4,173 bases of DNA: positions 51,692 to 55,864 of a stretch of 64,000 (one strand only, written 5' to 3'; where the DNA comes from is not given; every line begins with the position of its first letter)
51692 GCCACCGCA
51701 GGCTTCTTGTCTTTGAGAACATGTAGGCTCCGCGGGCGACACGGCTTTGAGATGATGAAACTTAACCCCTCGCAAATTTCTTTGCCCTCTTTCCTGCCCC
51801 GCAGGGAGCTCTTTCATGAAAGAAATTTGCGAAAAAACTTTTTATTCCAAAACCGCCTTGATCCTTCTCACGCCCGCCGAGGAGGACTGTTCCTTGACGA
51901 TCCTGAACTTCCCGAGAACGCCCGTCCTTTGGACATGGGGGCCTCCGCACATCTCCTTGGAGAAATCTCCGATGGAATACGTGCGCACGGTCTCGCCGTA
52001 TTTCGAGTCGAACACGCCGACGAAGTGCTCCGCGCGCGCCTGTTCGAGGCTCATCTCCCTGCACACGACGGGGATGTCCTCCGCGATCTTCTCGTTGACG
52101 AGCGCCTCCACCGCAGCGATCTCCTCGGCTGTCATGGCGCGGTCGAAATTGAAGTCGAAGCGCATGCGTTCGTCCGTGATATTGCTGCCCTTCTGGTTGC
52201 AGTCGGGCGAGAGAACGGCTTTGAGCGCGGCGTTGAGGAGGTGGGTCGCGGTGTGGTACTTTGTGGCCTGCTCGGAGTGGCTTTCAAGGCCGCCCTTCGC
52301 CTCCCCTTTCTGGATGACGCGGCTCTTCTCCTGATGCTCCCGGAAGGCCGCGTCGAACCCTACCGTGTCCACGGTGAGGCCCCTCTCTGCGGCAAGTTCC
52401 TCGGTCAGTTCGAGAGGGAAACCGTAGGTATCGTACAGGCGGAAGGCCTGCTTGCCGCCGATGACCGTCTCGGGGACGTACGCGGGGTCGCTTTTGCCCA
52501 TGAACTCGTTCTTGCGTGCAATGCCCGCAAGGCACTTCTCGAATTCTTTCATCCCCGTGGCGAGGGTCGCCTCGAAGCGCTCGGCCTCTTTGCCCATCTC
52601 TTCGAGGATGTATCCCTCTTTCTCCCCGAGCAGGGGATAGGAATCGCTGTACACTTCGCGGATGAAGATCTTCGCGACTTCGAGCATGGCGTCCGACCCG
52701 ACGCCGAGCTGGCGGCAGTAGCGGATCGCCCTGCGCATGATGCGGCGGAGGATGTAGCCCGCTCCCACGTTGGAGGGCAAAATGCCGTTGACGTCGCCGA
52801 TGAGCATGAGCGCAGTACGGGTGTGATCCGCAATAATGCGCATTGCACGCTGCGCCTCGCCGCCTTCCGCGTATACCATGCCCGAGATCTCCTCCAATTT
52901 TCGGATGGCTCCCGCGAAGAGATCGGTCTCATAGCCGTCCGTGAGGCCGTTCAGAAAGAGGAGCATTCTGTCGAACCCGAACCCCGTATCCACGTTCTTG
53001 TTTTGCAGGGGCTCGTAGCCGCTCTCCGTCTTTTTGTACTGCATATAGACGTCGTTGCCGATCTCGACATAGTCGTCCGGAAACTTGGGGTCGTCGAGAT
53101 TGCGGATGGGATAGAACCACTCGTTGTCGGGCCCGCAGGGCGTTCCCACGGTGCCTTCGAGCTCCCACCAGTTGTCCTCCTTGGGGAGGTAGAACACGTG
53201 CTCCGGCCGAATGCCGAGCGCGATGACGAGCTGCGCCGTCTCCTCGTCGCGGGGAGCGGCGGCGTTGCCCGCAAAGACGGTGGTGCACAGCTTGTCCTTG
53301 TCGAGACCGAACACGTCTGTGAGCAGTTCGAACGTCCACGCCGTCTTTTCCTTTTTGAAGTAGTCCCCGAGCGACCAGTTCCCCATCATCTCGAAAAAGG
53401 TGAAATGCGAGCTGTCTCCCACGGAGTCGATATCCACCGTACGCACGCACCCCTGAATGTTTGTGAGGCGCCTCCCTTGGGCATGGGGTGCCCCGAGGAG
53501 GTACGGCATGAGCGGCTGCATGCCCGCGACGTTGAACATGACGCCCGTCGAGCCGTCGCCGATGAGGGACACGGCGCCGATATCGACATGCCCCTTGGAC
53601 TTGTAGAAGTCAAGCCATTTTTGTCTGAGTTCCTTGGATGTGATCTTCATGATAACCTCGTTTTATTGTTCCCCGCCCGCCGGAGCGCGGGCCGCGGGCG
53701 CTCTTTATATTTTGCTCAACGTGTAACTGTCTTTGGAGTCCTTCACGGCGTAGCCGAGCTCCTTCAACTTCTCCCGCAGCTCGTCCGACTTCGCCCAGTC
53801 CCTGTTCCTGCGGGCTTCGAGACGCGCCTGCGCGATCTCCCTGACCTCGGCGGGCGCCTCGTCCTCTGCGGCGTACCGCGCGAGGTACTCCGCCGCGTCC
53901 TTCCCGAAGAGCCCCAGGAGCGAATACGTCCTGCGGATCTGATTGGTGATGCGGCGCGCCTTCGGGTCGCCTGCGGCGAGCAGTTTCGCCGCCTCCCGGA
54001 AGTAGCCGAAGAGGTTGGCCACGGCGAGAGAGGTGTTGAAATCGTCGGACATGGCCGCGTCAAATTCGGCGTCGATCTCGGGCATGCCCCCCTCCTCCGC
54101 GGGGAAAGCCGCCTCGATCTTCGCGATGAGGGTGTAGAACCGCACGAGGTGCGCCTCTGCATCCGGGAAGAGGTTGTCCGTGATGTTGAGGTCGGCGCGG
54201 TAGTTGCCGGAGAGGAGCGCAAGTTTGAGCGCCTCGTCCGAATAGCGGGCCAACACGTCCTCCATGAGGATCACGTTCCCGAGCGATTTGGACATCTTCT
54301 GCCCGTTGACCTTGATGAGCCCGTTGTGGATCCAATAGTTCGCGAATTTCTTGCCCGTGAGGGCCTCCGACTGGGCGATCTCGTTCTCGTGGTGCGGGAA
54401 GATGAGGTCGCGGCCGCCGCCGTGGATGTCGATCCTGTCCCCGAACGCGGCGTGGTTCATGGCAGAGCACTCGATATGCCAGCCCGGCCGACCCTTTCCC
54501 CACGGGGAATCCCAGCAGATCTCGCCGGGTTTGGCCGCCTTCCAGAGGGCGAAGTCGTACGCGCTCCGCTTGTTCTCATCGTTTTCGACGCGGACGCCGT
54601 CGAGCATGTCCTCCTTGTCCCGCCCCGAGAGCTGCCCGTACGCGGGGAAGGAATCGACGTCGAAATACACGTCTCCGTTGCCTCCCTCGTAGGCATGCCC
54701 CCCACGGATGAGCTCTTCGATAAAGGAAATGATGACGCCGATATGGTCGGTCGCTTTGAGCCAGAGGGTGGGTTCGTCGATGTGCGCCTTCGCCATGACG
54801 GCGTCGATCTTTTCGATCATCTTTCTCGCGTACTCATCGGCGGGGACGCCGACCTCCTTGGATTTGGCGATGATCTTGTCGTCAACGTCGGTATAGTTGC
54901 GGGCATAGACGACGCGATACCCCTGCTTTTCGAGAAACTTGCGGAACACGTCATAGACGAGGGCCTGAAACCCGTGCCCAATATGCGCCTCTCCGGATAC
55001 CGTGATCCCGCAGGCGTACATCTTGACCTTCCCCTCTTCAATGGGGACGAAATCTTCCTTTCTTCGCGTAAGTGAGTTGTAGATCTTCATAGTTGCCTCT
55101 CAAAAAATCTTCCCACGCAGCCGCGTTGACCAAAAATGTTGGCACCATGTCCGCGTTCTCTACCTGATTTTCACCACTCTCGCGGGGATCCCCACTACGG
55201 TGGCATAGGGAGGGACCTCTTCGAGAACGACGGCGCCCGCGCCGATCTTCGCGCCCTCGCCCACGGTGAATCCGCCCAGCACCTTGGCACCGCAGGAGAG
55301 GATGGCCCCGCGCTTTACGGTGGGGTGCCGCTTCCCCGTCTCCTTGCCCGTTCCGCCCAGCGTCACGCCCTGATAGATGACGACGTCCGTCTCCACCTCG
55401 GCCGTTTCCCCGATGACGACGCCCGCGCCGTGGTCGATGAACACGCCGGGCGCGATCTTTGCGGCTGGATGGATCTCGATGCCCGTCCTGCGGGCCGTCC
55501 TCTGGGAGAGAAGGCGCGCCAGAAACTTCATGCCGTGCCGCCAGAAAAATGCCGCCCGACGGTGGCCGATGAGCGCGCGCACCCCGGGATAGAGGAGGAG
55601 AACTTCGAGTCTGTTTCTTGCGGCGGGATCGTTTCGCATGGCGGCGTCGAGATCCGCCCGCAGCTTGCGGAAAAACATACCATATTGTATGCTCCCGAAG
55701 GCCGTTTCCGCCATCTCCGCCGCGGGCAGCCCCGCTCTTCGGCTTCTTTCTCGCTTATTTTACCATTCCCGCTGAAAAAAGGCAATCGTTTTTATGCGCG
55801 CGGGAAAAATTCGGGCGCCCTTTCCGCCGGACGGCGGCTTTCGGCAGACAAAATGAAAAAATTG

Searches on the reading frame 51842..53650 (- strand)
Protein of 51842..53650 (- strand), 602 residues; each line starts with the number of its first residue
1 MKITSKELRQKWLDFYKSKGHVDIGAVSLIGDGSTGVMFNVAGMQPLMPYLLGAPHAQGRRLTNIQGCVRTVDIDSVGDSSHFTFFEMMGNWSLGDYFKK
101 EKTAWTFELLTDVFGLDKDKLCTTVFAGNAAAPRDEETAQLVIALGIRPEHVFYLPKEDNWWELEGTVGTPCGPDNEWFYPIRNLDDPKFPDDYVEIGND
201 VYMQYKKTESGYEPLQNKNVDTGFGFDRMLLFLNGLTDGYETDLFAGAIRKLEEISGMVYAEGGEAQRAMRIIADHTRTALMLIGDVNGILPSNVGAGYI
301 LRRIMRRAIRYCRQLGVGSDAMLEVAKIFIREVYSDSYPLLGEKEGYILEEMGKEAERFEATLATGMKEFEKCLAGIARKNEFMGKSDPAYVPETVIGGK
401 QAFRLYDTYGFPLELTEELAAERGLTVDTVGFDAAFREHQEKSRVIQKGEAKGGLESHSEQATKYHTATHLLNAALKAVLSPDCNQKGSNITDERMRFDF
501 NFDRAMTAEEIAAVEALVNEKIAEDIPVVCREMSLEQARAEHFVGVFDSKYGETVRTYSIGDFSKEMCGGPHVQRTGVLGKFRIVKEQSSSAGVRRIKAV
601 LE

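Call 18: find_encoding_contigs(protein=window:51842-53650:-, flank=4000, max_places=10)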
Protein window:51842-53650:- (602 aa): no gene with exactly this product is on record in the collection.

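Call 21: search_protein_families(library=pfam, proteins=[window:51842-53650:-])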
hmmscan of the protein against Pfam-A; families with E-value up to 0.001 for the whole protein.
window:51842-53650:- (602 aa): 2 families
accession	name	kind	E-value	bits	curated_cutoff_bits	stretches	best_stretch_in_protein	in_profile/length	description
PF01411.24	tRNA-synt_2c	-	1.4e-108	364.3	30.3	1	7-468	1-451/552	tRNA synthetases class II (A)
PF07973.19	tRNA_SAD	-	9.9e-17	61.1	24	1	555-597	1-43/44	Threonyl and Alanyl tRNA synthetase second additional domain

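Call 28: find_homologous_proteins(query=window:51842-53650:-, max_evalue=1e-50)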
Query window:51842-53650:- (602 aa): 8000 proteins with E <= 1e-50 among 8000 candidates; the best 120 are listed.
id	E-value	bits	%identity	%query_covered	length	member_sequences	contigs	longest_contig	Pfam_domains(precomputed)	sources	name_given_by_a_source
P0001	0.0e+0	1385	100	100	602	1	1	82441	PF01411.25,PF07973.20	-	-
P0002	0.0e+0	1226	88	100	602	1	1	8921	PF01411.25,PF07973.20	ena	-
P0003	0.0e+0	1221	87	100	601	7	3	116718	PF01411.25,PF07973.20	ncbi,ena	-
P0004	0.0e+0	1220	87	100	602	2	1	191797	PF01411.25,PF07973.20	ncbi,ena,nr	ncbi:MAG: alanine--tRNA ligase [Clostridia bacterium]|nr:alanine--tRNA ligase [Clostridia bacterium]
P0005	0.0e+0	1217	88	100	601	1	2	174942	PF01411.25,PF07973.20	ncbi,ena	-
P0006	0.0e+0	1216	88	100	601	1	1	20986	PF01411.25,PF07973.20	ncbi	-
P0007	0.0e+0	1208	86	100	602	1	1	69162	PF01411.25,PF07973.20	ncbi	-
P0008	0.0e+0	1208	87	100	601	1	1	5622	PF01411.25,PF07973.20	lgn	-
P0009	0.0e+0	1205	86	100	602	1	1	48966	PF01411.25,PF07973.20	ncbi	-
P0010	0.0e+0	1204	86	100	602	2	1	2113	PF01411.25,PF07973.20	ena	-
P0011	0.0e+0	1203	86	100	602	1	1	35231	PF01411.25,PF07973.20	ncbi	-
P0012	0.0e+0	1200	86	100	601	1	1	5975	PF01411.25,PF07973.20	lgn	-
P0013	0.0e+0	1195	86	100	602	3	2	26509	PF01411.25,PF07973.20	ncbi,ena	-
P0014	0.0e+0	1192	85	100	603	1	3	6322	PF01411.25,PF07973.20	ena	-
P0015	0.0e+0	1191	84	100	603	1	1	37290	PF01411.25,PF07973.20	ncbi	-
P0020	0.0e+0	1184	84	100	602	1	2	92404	PF01411.25,PF07973.20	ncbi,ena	-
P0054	0.0e+0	1154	82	100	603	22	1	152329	PF01411.25,PF07973.20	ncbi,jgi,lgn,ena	-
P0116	0.0e+0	1126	81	100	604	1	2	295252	PF01411.25,PF07973.20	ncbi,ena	-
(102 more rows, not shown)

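Call 29: find_encoding_contigs(protein=P0003, flank=3500, max_places=3)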
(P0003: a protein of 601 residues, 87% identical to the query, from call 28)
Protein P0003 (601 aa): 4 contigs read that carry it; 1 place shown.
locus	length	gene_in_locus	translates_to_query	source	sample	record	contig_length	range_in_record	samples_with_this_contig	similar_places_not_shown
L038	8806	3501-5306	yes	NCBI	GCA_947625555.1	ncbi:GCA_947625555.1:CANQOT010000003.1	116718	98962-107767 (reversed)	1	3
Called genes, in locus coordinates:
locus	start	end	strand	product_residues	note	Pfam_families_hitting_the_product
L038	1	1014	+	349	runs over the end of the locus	-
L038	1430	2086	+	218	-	PF00132:Hexapep (weak)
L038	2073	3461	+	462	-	PF01406:tRNA-synt_1e, PF01921:tRNA-synt_1f (faint), PF09334:tRNA-synt_1g (faint), PF00133:tRNA-synt_1, PF09190:DALR_2, PF23493:CysS_C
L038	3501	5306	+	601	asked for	PF01411:tRNA-synt_2c, PF07973:tRNA_SAD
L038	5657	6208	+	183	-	PF12464:Mac, PF00132:Hexapep, PF14602:Hexapep_2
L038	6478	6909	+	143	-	PF00572:Ribosomal_L13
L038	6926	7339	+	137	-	PF00380:Ribosomal_S9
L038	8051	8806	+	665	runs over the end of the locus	PF13306:LRR_5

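Call 30: find_encoding_contigs(protein=P0005, flank=3500, max_places=2)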
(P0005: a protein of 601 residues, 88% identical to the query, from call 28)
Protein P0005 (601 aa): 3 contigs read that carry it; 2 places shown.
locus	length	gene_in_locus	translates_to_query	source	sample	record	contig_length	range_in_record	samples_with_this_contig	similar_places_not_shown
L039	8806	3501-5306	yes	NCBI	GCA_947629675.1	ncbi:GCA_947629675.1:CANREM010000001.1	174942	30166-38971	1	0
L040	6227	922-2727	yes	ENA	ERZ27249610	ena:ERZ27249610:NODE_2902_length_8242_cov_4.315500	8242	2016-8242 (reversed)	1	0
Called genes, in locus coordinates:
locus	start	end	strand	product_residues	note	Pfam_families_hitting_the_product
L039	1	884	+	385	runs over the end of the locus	PF13240:Zn_Ribbon_1 (weak)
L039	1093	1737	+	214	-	PF00132:Hexapep (weak)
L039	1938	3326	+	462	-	PF01406:tRNA-synt_1e, PF01921:tRNA-synt_1f (faint), PF09334:tRNA-synt_1g (faint), PF00133:tRNA-synt_1, PF09190:DALR_2, PF23493:CysS_C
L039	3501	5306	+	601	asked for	PF01411:tRNA-synt_2c, PF07973:tRNA_SAD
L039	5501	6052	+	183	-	PF12464:Mac, PF00132:Hexapep, PF14602:Hexapep_2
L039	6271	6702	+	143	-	PF00572:Ribosomal_L13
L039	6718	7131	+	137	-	PF00380:Ribosomal_S9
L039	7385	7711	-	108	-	-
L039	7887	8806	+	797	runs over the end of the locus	-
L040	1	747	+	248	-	?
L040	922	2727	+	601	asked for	PF01411:tRNA-synt_2c, PF07973:tRNA_SAD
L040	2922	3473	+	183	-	PF12464:Mac, PF00132:Hexapep, PF14602:Hexapep_2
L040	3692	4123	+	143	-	PF00572:Ribosomal_L13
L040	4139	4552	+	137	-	PF00380:Ribosomal_S9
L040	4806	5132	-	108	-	-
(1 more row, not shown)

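Call 31: find_encoding_contigs(protein=P0004, flank=3500, max_places=2)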
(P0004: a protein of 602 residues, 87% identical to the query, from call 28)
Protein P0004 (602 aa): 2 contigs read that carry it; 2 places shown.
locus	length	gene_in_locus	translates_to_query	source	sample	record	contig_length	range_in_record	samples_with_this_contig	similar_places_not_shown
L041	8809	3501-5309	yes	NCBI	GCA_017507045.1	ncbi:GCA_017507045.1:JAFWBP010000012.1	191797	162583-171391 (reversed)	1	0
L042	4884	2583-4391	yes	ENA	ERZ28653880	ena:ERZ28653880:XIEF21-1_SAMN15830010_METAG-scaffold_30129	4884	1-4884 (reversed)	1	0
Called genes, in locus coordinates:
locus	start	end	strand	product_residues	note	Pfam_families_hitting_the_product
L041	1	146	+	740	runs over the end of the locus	PF03030:H_PPase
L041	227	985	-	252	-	PF08220:HTH_DeoR, PF00455:DeoRC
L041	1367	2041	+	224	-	PF25087:GMPPB_C (faint), PF00132:Hexapep (weak)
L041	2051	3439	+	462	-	PF01406:tRNA-synt_1e, PF01921:tRNA-synt_1f (faint), PF09334:tRNA-synt_1g (faint), PF00133:tRNA-synt_1, PF09190:DALR_2, PF23493:CysS_C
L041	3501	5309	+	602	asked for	PF01411:tRNA-synt_2c, PF07973:tRNA_SAD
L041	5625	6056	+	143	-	PF00572:Ribosomal_L13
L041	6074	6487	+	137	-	PF00380:Ribosomal_S9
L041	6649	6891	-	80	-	-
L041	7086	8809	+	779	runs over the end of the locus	-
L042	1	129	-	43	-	?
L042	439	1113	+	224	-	PF25087:GMPPB_C (faint), PF00132:Hexapep (weak)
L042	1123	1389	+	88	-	-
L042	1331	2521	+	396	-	-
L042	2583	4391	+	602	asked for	PF01411:tRNA-synt_2c, PF07973:tRNA_SAD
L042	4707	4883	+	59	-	?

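Call 32: find_encoding_contigs(protein=P0002, flank=3500, max_places=2)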
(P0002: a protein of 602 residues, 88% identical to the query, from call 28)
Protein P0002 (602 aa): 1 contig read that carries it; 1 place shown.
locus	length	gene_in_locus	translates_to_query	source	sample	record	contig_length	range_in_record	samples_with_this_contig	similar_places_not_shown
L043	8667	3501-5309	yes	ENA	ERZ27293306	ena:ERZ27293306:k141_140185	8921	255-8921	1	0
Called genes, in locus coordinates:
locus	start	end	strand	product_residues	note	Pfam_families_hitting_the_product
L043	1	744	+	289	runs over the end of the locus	-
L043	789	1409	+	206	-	PF00132:Hexapep (weak)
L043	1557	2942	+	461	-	PF01406:tRNA-synt_1e, PF01921:tRNA-synt_1f (faint), PF09334:tRNA-synt_1g (faint), PF00133:tRNA-synt_1, PF09190:DALR_2, PF23493:CysS_C (weak)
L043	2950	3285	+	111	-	-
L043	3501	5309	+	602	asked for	PF01411:tRNA-synt_2c, PF07973:tRNA_SAD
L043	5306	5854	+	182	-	PF12464:Mac, PF00132:Hexapep, PF14602:Hexapep_2 (faint)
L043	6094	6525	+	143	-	PF00572:Ribosomal_L13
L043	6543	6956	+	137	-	PF00380:Ribosomal_S9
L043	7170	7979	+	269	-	PF00135:COesterase (faint), PF20434:BD-FAE, PF07859:Abhydrolase_3, PF00326:Peptidase_S9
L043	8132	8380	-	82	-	-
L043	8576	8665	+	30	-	?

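Call 60: find_encoding_contigs(protein=P0054, flank=10000, max_places=1)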
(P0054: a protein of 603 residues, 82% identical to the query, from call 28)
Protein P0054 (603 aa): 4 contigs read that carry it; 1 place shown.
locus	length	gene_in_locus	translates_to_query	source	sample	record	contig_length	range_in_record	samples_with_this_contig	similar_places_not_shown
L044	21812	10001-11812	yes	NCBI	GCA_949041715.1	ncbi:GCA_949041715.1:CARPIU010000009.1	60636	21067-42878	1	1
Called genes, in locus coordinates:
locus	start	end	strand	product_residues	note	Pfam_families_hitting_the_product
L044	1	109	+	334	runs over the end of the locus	-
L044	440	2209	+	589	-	PF17297:PEPCK_N, PF00821:PEPCK_GTP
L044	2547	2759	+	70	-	PF01381:HTH_3, PF13560:HTH_31 (weak)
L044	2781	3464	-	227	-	-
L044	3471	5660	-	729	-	PF03030:H_PPase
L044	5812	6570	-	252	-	PF08220:HTH_DeoR, PF00455:DeoRC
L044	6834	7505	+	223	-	-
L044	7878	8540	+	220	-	PF00132:Hexapep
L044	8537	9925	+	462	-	PF01406:tRNA-synt_1e, PF01921:tRNA-synt_1f (faint), PF09334:tRNA-synt_1g (weak), PF00133:tRNA-synt_1, PF09190:DALR_2, PF23493:CysS_C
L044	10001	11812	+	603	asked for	PF01411:tRNA-synt_2c, PF07973:tRNA_SAD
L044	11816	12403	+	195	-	PF12464:Mac, PF00132:Hexapep, PF14602:Hexapep_2 (weak)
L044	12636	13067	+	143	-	PF00572:Ribosomal_L13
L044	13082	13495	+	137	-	PF00380:Ribosomal_S9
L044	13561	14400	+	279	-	PF20434:BD-FAE, PF07859:Abhydrolase_3 (weak), PF01738:DLH (faint), PF00326:Peptidase_S9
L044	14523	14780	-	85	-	-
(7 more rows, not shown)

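Call 61: find_encoding_contigs(protein=P0116, flank=10000, max_places=1)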
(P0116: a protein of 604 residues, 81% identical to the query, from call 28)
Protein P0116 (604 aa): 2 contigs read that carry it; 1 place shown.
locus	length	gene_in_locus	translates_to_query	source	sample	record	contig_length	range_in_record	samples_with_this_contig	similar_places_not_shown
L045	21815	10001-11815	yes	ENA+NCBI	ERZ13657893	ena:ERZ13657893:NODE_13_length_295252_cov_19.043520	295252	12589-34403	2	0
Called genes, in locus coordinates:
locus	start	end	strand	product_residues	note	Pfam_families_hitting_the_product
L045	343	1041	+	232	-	PF02527:GidB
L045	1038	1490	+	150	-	PF06908:YpsA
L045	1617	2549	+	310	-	-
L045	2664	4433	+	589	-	PF17297:PEPCK_N, PF00821:PEPCK_GTP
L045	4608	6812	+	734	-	PF03030:H_PPase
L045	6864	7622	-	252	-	PF08220:HTH_DeoR, PF00455:DeoRC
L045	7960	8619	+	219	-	PF00132:Hexapep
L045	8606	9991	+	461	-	PF01406:tRNA-synt_1e, PF01921:tRNA-synt_1f (faint), PF09334:tRNA-synt_1g (faint), PF00133:tRNA-synt_1, PF09190:DALR_2, PF23493:CysS_C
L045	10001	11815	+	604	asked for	PF01411:tRNA-synt_2c, PF07973:tRNA_SAD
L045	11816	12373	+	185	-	PF12464:Mac, PF00132:Hexapep, PF14602:Hexapep_2 (weak)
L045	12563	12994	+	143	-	PF00572:Ribosomal_L13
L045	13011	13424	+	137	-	PF00380:Ribosomal_S9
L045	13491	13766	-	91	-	-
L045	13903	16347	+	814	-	-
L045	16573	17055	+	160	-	-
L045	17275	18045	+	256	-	PF01522:Polysacc_deac_1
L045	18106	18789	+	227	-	PF00436:SSB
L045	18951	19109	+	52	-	PF14056:DUF4250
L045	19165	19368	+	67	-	-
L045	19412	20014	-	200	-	PF06177:QueT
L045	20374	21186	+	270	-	PF02645:DegV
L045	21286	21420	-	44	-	PF01381:HTH_3 (weak), PF12844:HTH_19 (weak)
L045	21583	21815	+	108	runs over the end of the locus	-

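Call 62: find_encoding_contigs(protein=P0020, flank=10000, max_places=1)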
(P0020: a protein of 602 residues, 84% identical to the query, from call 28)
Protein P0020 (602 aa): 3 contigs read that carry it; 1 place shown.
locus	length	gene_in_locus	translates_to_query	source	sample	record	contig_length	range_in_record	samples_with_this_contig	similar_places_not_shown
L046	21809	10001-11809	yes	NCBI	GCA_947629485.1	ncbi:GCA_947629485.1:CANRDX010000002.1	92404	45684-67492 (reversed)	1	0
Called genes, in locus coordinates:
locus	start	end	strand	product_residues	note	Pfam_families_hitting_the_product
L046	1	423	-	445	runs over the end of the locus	PF19789:DUF6273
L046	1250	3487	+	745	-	PF03030:H_PPase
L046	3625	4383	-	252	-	PF08220:HTH_DeoR, PF00455:DeoRC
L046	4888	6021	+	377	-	PF13240:Zn_Ribbon_1, PF24463:DUF7577 (weak)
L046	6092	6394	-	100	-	PF12844:HTH_19, PF13443:HTH_26, PF01381:HTH_3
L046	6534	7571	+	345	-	-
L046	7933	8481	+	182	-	PF14602:Hexapep_2 (faint), PF25087:GMPPB_C (faint), PF00132:Hexapep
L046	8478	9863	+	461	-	PF01406:tRNA-synt_1e, PF01921:tRNA-synt_1f (faint), PF09334:tRNA-synt_1g (faint), PF00133:tRNA-synt_1, PF09190:DALR_2, PF23493:CysS_C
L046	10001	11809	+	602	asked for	PF01411:tRNA-synt_2c, PF07973:tRNA_SAD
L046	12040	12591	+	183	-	PF12464:Mac, PF00132:Hexapep, PF14602:Hexapep_2 (weak)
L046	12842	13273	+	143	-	PF00572:Ribosomal_L13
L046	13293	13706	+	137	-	PF00380:Ribosomal_S9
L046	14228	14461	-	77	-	-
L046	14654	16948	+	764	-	-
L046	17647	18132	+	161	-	-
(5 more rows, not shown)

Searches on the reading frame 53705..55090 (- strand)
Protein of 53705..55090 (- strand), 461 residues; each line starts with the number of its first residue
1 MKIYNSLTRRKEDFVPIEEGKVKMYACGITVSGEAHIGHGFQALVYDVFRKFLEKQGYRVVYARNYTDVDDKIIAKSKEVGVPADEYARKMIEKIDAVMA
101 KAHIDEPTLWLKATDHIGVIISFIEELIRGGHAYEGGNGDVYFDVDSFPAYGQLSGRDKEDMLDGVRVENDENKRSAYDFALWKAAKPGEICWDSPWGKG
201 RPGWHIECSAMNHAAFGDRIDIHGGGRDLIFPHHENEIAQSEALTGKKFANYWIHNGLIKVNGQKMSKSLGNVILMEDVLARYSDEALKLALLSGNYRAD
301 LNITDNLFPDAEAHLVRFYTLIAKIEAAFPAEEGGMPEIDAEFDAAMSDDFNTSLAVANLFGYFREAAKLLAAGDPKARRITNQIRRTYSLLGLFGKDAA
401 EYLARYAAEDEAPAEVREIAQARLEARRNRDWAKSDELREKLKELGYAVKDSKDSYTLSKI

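Call 21: search_protein_families(library=pfam, proteins=[window:53705-55090:-])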
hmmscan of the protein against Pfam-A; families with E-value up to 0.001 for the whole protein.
window:53705-55090:- (461 aa): 6 families
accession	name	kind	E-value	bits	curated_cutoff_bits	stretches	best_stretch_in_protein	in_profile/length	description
PF01406.26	tRNA-synt_1e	-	7.5e-118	393.7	27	1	14-310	2-298/301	tRNA synthetases class I (C) catalytic domain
PF00133.28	tRNA-synt_1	-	6.3e-12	45.4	22.7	1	221-303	330-413/414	tRNA synthetases class I (I, L, M and V)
PF09334.17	tRNA-synt_1g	-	3.2e-11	43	20.1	2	31-137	10-117/391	tRNA synthetases class I (M)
PF23493.1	CysS_C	-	2.1e-08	34.6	23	1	411-454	3-46/51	Cysteinyl-tRNA ligase anticodon binding domain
PF09190.17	DALR_2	-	3.6e-08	34.3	22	1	342-395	1-56/57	DALR domain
PF01921.24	tRNA-synt_1f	-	7.8e-07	28.8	27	0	260-303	276-320/360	tRNA synthetases class I (K)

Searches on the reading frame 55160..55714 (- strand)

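Call 21: search_protein_families(library=pfam, proteins=[window:55160-55714:-])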
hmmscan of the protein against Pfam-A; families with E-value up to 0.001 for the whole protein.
window:55160-55714:- (184 aa): 1 family
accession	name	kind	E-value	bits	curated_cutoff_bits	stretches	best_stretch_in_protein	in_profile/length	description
PF00132.30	Hexapep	-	3.3e-10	39.6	27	1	130-163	1-34/36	Bacterial transferase hexapeptide (six repeats)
